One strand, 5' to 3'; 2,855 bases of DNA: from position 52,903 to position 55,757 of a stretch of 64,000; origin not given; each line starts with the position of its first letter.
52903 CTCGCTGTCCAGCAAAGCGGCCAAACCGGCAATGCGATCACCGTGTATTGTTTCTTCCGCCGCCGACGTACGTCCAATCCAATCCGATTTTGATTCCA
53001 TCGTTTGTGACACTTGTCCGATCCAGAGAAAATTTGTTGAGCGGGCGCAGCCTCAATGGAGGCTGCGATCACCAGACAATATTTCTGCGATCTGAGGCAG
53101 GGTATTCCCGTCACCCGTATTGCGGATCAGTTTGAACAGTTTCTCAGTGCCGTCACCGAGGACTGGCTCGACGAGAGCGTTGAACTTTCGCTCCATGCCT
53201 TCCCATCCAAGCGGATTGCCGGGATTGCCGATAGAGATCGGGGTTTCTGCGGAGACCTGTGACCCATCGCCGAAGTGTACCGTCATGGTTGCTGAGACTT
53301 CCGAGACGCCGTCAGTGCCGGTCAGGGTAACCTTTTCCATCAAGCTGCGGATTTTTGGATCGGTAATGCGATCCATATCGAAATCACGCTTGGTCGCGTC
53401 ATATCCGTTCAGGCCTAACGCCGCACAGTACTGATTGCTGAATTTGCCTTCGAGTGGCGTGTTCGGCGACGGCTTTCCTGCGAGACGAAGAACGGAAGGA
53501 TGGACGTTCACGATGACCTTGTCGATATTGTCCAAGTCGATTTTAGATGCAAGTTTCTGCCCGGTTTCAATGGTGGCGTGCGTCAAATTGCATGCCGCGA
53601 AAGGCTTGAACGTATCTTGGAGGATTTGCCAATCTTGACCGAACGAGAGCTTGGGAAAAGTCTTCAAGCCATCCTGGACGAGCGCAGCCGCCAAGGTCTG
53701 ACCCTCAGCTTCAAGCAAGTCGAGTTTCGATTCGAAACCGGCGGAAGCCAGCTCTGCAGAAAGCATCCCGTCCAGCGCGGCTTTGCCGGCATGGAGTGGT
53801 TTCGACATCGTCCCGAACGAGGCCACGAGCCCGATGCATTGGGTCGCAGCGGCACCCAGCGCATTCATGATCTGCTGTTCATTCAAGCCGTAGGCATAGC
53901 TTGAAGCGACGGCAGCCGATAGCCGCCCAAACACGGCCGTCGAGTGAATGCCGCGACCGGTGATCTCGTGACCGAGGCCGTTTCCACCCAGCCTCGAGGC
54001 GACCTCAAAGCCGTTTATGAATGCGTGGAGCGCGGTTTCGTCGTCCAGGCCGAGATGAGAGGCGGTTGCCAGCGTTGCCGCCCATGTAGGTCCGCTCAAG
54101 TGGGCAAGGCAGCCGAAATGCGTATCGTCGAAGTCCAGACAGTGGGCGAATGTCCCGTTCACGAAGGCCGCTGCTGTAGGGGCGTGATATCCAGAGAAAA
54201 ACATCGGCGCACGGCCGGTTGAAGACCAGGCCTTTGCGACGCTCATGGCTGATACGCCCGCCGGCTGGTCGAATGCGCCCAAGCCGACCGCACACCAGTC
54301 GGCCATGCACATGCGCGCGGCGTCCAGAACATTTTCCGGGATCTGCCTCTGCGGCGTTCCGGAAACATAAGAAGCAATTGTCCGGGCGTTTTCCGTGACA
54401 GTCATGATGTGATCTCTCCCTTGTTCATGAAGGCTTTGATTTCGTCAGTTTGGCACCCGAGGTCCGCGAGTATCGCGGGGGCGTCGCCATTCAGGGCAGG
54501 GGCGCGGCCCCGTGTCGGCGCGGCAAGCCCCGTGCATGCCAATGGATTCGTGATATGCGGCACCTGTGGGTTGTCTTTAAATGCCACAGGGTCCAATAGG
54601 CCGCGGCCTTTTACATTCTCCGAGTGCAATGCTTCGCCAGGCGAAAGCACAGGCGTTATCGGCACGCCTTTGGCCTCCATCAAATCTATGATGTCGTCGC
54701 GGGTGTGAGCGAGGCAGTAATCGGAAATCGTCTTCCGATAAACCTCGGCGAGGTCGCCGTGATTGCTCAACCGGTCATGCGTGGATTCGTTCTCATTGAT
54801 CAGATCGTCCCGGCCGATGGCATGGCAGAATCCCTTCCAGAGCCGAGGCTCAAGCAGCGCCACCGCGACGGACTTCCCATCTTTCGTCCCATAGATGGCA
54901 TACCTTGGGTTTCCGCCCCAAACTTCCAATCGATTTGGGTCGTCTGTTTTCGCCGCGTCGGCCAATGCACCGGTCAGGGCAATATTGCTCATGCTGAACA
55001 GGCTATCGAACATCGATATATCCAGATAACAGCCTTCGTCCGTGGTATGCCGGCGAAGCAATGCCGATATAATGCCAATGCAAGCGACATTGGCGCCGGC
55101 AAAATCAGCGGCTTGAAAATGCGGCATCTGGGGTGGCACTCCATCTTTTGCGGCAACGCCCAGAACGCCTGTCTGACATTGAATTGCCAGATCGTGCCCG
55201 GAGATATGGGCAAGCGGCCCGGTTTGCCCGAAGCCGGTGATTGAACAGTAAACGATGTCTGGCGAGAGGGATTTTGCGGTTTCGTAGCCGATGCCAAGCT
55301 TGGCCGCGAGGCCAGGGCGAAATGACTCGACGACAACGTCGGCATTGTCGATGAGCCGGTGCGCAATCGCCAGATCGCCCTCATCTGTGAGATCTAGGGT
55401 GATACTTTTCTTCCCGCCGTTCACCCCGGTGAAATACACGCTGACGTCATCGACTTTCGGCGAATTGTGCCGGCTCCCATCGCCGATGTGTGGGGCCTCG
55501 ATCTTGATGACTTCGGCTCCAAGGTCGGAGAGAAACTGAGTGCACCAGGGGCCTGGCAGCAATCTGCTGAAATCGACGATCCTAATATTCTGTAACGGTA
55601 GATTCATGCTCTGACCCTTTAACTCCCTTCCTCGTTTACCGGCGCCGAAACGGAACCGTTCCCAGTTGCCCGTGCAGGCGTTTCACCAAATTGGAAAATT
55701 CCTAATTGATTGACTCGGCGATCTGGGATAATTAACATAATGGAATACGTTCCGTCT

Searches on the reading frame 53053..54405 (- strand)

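Call 38: search_protein_families(library=pfam, proteins=[window:53053-54405:-], max_evalue=0.00001)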
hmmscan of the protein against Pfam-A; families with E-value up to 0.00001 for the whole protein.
window:53053-54405:- (450 aa): 2 families
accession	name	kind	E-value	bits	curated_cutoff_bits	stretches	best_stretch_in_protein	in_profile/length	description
PF03972.19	MmgE_PrpD_N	-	7.2e-48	163.4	32.1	1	9-238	2-232/244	MmgE/PrpD N-terminal domain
PF19305.4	MmgE_PrpD_C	-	3.8e-29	102.1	32.1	1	269-425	1-165/173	MmgE/PrpD C-terminal domain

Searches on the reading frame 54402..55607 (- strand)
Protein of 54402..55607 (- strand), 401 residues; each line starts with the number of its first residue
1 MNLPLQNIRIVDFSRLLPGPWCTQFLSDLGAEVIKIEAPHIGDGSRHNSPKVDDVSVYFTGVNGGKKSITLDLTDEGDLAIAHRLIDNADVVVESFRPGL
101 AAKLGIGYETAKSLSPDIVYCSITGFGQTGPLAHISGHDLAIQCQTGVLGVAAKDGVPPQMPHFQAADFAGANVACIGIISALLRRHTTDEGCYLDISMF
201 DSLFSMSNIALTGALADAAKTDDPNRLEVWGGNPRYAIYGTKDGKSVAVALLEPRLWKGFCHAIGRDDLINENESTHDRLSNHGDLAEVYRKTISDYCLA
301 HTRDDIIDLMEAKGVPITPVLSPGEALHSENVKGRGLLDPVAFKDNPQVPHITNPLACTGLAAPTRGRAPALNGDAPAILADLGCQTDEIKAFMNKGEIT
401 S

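Call 38: search_protein_families(library=pfam, proteins=[window:54402-55607:-], max_evalue=0.00001)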
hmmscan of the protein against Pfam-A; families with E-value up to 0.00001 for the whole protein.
window:54402-55607:- (401 aa): 1 family
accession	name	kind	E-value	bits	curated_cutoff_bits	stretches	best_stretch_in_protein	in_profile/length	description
PF02515.22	CoA_transf_3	-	9.9e-96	321.5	23.3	1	5-375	1-365/366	CoA-transferase family III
